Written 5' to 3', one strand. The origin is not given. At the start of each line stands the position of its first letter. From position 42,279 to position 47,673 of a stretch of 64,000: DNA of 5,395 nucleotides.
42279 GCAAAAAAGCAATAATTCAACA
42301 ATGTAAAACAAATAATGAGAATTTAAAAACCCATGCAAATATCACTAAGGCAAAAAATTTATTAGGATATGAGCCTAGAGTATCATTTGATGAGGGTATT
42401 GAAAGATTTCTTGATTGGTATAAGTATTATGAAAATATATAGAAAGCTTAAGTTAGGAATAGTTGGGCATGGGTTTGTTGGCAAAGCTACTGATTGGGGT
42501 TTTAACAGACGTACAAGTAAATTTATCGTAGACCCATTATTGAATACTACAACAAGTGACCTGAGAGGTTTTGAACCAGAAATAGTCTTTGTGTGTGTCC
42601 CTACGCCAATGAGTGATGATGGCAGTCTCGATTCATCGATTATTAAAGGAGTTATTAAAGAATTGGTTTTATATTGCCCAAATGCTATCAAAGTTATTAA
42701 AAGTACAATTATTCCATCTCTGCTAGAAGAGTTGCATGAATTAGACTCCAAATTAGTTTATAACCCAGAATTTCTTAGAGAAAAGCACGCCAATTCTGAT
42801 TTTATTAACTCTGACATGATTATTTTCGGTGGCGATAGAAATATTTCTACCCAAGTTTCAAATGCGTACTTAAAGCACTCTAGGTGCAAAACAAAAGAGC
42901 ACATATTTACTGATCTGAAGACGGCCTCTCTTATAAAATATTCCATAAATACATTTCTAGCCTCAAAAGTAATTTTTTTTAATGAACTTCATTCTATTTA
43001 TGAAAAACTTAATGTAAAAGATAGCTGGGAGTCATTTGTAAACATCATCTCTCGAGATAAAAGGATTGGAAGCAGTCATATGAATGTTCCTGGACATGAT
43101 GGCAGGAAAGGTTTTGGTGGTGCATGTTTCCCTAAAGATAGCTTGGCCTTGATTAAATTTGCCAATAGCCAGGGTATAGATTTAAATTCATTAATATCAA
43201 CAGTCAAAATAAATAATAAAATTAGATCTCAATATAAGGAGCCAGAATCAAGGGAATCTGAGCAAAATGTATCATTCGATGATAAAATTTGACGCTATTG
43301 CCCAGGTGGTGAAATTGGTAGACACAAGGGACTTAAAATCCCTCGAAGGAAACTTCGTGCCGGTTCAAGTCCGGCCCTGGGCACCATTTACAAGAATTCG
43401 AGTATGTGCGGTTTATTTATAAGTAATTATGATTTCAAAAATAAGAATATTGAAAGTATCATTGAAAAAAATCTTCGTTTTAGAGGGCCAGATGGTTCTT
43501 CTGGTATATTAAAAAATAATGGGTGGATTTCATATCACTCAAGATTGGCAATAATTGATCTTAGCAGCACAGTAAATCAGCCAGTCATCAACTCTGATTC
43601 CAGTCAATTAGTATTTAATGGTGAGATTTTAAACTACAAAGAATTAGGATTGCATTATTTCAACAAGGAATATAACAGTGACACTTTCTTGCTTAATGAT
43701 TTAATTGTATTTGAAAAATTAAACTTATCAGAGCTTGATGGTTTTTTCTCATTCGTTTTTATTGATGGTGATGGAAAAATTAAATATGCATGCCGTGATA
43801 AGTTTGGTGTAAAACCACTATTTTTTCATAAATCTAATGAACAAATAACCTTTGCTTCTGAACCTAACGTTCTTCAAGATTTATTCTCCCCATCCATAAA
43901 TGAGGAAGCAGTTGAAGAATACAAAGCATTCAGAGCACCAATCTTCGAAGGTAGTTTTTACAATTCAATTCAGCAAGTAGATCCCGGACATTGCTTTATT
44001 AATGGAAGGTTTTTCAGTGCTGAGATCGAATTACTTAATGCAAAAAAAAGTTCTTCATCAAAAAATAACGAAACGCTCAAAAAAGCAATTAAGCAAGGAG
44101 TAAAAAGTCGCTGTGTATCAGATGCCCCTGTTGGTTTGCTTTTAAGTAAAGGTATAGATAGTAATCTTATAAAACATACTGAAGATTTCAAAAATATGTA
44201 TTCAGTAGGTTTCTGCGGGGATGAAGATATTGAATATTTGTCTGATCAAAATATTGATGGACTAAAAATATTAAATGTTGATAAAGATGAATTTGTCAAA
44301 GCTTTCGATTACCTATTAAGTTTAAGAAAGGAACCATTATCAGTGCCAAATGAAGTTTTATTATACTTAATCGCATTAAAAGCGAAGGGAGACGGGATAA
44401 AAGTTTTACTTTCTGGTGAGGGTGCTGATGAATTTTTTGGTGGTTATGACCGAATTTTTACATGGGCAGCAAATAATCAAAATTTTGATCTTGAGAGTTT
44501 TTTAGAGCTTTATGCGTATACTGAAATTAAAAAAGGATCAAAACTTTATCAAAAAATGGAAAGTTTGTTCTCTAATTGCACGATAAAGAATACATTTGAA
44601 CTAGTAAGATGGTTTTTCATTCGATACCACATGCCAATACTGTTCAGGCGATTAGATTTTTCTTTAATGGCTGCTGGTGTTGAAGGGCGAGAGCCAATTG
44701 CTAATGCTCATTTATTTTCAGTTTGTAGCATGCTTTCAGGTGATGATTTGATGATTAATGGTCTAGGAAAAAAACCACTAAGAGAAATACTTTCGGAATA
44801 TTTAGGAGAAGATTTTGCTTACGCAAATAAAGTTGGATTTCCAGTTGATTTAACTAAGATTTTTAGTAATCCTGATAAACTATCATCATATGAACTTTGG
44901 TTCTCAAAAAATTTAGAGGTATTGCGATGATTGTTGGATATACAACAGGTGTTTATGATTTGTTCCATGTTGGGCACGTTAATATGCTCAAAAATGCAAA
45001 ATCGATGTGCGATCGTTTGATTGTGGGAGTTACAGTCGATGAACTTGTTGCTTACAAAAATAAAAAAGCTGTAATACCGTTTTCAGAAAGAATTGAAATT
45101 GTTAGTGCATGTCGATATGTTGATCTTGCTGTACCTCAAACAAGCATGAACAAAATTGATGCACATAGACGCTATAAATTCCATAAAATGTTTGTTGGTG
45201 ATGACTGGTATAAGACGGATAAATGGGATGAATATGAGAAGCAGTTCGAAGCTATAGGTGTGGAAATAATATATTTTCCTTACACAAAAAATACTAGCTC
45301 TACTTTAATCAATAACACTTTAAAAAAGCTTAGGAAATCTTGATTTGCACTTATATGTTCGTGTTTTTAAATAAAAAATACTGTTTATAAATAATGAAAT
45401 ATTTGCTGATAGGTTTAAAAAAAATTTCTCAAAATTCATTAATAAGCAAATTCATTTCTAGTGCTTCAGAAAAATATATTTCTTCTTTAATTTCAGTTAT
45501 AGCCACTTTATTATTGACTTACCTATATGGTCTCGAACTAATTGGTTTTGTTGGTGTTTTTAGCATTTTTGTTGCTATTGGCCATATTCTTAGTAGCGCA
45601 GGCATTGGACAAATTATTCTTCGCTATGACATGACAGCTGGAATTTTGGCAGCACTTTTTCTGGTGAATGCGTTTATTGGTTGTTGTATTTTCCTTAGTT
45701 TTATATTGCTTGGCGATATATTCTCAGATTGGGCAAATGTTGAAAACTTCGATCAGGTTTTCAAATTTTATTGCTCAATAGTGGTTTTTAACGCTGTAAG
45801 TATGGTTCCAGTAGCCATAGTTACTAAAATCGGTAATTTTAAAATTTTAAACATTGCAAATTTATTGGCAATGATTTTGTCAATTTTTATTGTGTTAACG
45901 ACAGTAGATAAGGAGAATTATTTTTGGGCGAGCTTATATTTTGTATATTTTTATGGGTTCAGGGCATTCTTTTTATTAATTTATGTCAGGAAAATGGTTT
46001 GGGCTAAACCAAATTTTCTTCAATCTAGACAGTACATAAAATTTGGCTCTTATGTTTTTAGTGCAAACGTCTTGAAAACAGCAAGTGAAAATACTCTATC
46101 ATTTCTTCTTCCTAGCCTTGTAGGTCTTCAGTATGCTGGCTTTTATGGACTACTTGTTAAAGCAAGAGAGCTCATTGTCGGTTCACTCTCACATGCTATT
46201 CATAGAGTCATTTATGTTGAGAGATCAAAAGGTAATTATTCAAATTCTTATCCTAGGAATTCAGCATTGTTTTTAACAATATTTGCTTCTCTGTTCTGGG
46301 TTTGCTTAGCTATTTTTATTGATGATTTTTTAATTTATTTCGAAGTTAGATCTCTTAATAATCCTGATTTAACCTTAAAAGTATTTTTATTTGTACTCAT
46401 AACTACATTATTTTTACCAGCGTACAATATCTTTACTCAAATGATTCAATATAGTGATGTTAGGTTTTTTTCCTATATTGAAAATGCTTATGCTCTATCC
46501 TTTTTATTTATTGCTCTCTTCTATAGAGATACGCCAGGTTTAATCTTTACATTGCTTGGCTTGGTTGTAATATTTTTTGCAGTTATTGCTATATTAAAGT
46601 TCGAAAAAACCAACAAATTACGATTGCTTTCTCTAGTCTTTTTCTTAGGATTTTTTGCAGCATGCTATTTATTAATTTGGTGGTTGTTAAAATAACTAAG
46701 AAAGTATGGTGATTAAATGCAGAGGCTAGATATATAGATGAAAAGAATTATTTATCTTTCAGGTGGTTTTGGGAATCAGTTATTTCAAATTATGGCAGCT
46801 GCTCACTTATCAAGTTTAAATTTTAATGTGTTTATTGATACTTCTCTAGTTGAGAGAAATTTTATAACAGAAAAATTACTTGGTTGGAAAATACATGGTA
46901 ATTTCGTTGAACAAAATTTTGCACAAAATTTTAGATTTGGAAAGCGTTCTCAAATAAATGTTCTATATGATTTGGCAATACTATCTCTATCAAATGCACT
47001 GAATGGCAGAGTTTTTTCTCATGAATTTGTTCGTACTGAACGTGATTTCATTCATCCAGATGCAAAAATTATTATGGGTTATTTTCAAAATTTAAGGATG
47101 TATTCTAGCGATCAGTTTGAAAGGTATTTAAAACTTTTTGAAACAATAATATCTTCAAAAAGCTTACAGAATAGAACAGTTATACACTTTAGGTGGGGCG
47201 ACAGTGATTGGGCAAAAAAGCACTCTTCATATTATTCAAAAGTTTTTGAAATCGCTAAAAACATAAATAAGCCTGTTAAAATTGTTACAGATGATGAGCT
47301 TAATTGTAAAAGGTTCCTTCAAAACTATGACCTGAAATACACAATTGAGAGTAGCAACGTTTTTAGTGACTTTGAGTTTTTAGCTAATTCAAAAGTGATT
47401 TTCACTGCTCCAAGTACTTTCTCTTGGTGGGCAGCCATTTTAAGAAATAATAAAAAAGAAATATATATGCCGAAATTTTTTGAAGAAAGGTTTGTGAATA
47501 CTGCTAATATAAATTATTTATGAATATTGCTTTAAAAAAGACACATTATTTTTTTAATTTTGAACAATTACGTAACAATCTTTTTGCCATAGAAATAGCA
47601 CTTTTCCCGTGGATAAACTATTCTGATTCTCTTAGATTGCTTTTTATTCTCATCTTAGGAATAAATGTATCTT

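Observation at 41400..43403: Two tRNA genes embedded in the polysaccharide operon with 4-17 nt spacers (tRNA-punctuated mRNA, possible leaderless downstream cistron)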

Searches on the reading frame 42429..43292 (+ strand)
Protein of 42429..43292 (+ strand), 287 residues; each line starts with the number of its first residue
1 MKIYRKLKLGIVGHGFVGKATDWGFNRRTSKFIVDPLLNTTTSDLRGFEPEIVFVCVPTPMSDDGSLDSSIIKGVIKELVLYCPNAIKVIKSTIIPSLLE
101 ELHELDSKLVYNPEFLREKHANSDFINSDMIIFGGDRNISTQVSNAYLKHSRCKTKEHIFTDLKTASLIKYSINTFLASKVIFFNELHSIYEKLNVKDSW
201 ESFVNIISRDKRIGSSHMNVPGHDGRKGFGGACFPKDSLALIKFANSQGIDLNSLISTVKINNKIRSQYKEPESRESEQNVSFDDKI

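Call 9: search_protein_families(library=pfam, proteins=[window:42429-43292:+])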
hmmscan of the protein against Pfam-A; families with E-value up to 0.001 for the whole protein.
window:42429-43292:+ (287 aa): 2 families
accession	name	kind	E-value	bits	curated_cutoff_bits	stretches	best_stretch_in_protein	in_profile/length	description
PF00984.24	UDPG_MGDP_dh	-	1.9e-17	63.6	25.4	1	164-263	1-93/94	UDP-glucose/GDP-mannose dehydrogenase family, central domain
PF03721.20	UDPG_MGDP_dh_N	-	5.9e-15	55.8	27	1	48-139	75-179/187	UDP-glucose/GDP-mannose dehydrogenase family, NAD binding domain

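Call 44: search_protein_families(library=ncbifam, proteins=[window:42429-43292:+], max_evalue=0.00001)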
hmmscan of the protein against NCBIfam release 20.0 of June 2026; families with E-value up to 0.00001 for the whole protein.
window:42429-43292:+ (287 aa): 6 families
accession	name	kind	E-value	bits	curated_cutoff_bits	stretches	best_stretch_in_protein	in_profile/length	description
TIGR03026.1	NDP-sugDHase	subfamily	5.7e-43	147.2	189.8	1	40-268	67-299/413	nucleotide sugar dehydrogenase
NF041297.1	UDPGDh_AglM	equivalog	4.5e-36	124.7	670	1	38-264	63-299/429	UDP-glucose 6-dehydrogenase AglM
NF047673.2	TeichurnBiosyTuaD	equivalog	1.7e-28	99.9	700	1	49-268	77-296/439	UDP-glucose 6-dehydrogenase TuaD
NF011631.0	PRK15057.1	equivalog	1.5e-23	83.6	757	1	54-268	78-285/388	UDP-glucose 6-dehydrogenase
NF040825.1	UDPMaNacDH_Arch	equivalog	4e-08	32.5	750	1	38-247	64-272/418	UDP-N-acetyl-D-mannosamine dehydrogenase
NF008286.0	PRK11064.1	equivalog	1.3e-06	27.3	459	1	105-243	150-276/420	UDP-N-acetyl-D-mannosamine dehydrogenase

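Call 45: search_solved_structures(query=window:42429-43292:+, max_evalue=0.001)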
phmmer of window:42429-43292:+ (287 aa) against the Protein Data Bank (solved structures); distinct sequences matched with E-value up to 0.001: 27.
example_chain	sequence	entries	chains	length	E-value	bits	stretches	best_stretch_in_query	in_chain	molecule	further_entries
4a7p_A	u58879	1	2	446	1.8e-24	89.6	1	41-264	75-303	UDP-GLUCOSE DEHYDROGENASE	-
3gg2_A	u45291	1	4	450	2.4e-23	85.9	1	49-267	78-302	Sugar dehydrogenase, UDP-glucose/GDP-mannose dehydrogenase family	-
3phl_A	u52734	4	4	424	2.9e-21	79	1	40-267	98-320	UDP-glucose 6-dehydrogenase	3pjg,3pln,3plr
3pid_A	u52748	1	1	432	3.1e-21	79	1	40-267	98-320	UDP-glucose 6-dehydrogenase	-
3vtf_A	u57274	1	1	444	6.2e-21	77.9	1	52-263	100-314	UDP-glucose 6-dehydrogenase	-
7kws_A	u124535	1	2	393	8.4e-19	71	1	42-270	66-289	UDP-glucose 6-dehydrogenase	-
2y0e_A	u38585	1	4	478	2.9e-18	69.2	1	50-262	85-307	UDP-GLUCOSE DEHYDROGENASE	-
2y0c_A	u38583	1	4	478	3.4e-18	69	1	50-262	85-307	UDP-GLUCOSE DEHYDROGENASE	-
2y0d_A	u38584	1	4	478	3.5e-18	68.9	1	50-262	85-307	UDP-GLUCOSE DEHYDROGENASE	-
1dli_A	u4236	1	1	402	4.4e-18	68.6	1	47-269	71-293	UDP-GLUCOSE DEHYDROGENASE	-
1dlj_A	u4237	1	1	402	1.2e-16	63.9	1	47-269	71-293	UDP-GLUCOSE DEHYDROGENASE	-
1mfz_A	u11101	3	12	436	1.7e-13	53.6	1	44-262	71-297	GDP-mannose 6-dehydrogenase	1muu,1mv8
9ou8_A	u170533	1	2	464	7.5e-12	48.1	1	48-245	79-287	UDP-glucose 6-dehydrogenase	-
6c4j_A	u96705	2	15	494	1e-11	47.7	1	49-245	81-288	UDP-glucose 6-dehydrogenase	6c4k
5tjh_A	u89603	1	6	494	1.5e-11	47.1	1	49-245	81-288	UDP-glucose 6-dehydrogenase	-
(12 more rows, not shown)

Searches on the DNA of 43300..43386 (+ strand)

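Call 55: search_dna_similar(query=window:43300-43386:+, collection=ecoli_genomes, mode=distant, max_rows=3)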
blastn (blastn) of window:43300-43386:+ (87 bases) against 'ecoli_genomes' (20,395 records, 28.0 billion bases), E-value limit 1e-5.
Records with a match: 5431; places in all: 10848; records where one place covers at least 80% of the query: 5431.
Genomes with a match: 5426 of 5426; with a place that covers at least 80% of the query: 5426. Places per genome that has any: lowest 1, median 2, highest 3. On chromosomes: 10843 places; on plasmids: 5.
Best place of each record, by identity: 60-80% 5431.
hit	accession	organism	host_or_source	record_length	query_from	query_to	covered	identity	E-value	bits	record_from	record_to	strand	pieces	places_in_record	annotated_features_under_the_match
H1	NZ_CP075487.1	Escherichia coli strain NT1F34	pig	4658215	1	87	100%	79.3%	1e-11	77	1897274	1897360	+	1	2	tRNA-Leu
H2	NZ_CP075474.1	Escherichia coli strain NT1N28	pig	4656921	1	87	100%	79.3%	1e-11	77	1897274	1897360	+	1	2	tRNA-Leu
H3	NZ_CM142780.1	Escherichia coli strain GPEC1352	chicken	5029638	1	87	100%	79.3%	1e-11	77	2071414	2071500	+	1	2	tRNA-Leu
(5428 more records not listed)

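Call 56: get_annotated_region(hit=H1, flank=2500)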
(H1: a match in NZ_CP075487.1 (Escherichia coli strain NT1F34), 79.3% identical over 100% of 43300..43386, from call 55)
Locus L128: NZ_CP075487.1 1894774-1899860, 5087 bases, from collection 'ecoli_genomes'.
description: Escherichia coli strain NT1F34 chromosome, complete genome
organism: Escherichia coli strain NT1F34 (NCBI taxid 562)
replicon: chromosome; assembly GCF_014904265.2
host: pig; source: pig farm; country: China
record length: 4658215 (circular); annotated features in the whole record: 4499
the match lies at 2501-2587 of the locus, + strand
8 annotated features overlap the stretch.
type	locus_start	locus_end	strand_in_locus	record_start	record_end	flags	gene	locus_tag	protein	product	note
CDS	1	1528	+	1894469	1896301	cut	uvrC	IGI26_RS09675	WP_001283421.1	excinuclease ABC subunit UvrC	-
CDS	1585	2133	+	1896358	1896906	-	pgsA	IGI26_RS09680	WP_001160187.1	CDP-diacylglycerol--glycerol-3-phosphate 3-phosphatidyltransferase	-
tRNA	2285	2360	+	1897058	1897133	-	-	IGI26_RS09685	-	tRNA-Gly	-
tRNA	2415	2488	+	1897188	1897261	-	-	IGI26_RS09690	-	tRNA-Cys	-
tRNA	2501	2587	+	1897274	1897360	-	-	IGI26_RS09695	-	tRNA-Leu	-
CDS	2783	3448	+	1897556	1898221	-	yecA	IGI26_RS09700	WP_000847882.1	UPF0149 family protein YecA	-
CDS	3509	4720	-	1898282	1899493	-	tyrP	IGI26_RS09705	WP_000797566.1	tyrosine transporter TyrP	-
CDS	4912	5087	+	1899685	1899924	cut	yecH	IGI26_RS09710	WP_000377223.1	YecH family metal-binding protein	-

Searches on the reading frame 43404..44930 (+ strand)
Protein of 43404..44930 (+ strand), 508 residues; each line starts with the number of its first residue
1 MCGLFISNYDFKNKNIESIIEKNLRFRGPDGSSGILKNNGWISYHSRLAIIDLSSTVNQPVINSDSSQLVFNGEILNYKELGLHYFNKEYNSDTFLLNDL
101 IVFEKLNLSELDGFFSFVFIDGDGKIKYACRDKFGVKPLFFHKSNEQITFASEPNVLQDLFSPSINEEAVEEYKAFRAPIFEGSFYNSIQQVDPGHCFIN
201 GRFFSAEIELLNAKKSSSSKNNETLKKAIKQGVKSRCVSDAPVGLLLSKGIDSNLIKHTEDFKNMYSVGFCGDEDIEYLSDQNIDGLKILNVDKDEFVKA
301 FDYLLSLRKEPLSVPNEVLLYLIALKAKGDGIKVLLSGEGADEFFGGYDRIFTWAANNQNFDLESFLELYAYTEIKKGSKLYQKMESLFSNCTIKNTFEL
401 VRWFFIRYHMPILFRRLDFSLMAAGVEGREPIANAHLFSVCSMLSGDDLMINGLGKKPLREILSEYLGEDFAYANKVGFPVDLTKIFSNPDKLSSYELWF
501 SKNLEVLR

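Call 9: search_protein_families(library=pfam, proteins=[window:43404-44930:+])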
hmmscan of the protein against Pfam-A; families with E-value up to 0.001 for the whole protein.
window:43404-44930:+ (508 aa): 3 families
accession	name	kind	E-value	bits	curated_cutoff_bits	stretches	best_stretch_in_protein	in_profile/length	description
PF00733.27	Asn_synthase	-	6.2e-36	125.2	21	1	225-484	2-293/354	Asparagine synthase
PF13537.11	GATase_7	-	6.9e-20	71.7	25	1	45-158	1-122/123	Glutamine amidotransferase domain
PF13522.11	GATase_6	-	6.3e-16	59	27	1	34-153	5-130/130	Glutamine amidotransferase domain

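Call 44: search_protein_families(library=ncbifam, proteins=[window:43404-44930:+], max_evalue=0.00001)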
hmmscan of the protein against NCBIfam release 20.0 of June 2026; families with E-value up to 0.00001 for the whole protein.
window:43404-44930:+ (508 aa): 5 families
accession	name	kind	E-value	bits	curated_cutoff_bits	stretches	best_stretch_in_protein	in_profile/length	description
TIGR01536.1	asn_synth_AEB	equivalog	1.1e-69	235.8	267.1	1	14-479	18-517/517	asparagine synthase (glutamine-hydrolyzing)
NF006949.0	PRK09431.1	equivalog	8.6e-46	156.6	499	2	1-257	1-244/554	asparagine synthase B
TIGR03108.1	eps_aminotran_1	hypoth_equivalog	3.7e-44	151.5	816.9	2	16-357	20-382/628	XrtA/PEP-CTERM system amidotransferase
TIGR03104.1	trio_amidotrans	equivalog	3.5e-40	137.8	570.1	1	10-481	11-523/589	N-acetylglutaminylglutamine amidotransferase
NF033535.1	lass_lactam_cya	exception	5.3e-21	74.8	525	1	10-256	14-272/668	lasso peptide isopeptide bond-forming cyclase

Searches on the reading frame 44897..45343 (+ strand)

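Call 9: search_protein_families(library=pfam, proteins=[window:44897-45343:+])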
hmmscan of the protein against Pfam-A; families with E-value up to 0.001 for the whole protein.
window:44897-45343:+ (148 aa): 1 family
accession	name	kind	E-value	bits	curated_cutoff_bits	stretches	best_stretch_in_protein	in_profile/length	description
PF01467.32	CTP_transf_like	-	1.6e-18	67.6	21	1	15-138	1-130/133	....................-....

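Call 44: search_protein_families(library=ncbifam, proteins=[window:44897-45343:+], max_evalue=0.00001)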
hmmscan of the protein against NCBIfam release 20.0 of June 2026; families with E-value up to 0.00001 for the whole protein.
window:44897-45343:+ (148 aa): 7 families
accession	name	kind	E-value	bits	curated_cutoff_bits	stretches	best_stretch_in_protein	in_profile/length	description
TIGR01518.1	g3p_cytidyltrns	equivalog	1.1e-25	90.1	165.4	1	16-140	3-123/125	glycerol-3-phosphate cytidylyltransferase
TIGR02199.1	rfaE_dom_II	equivalog_domain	1.3e-17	63.9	181.5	1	7-141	7-141/144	D-glycero-beta-D-manno-heptose 1-phosphate adenylyltransferase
TIGR00125.1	cyt_tran_rel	domain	6.8e-17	61.4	27.7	1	13-76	1-63/65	adenylyltransferase/cytidyltransferase family protein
NF008454.0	PRK11316.1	equivalog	1e-12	47.4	521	1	13-143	342-472/475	bifunctional D-glycero-beta-D-manno-heptose-7-phosphate kinase/D-glycero-beta-D-manno-heptose 1-phosphate adenylyltransferase HldE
NF001985.0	PRK00777.1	subfamily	2.7e-10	40.5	104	1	18-70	11-63/157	pantetheine-phosphate adenylyltransferase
NF002250.0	PRK01170.1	subfamily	5.3e-07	29.4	489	1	17-70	6-58/322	bifunctional pantetheine-phosphate adenylyltransferase/NTP phosphatase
TIGR01510.1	coaD_prev_kdtB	equivalog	6.5e-06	26.2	103.3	1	17-72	5-55/155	pantetheine-phosphate adenylyltransferase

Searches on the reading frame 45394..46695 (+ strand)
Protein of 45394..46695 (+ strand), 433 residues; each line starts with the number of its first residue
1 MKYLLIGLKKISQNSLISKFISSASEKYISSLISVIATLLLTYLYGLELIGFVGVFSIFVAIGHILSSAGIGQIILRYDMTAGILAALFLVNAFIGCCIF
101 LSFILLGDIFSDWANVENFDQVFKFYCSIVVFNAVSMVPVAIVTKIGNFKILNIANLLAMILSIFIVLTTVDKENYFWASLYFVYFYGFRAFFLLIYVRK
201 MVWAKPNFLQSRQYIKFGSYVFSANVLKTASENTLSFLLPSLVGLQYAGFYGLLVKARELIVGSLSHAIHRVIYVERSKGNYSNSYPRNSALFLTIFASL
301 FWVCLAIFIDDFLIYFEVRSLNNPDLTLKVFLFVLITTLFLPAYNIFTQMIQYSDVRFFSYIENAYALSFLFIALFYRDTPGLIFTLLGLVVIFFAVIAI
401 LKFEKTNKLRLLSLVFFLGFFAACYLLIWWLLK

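Call 9: search_protein_families(library=pfam, proteins=[window:45394-46695:+])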
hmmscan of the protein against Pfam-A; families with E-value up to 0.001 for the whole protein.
window:45394-46695:+ (433 aa): 1 family
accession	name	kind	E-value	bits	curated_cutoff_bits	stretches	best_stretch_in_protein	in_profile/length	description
PF13440.11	Polysacc_synt_3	-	1.9e-14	54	23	1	51-279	12-242/293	Polysaccharide biosynthesis protein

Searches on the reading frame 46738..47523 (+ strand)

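Call 9: search_protein_families(library=pfam, proteins=[window:46738-47523:+])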
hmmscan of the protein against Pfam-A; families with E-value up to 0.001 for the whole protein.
window:46738-47523:+ (261 aa): 1 family
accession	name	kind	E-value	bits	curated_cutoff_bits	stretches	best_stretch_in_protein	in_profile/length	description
PF01531.22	Glyco_transf_11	-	0.00022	21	23.9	1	171-243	199-272/298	Glycosyl transferase family 11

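Call 44: search_protein_families(library=ncbifam, proteins=[window:46738-47523:+], max_evalue=0.00001)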
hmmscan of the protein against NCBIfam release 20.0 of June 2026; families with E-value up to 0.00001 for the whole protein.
window:46738-47523:+ (261 aa): 0 families
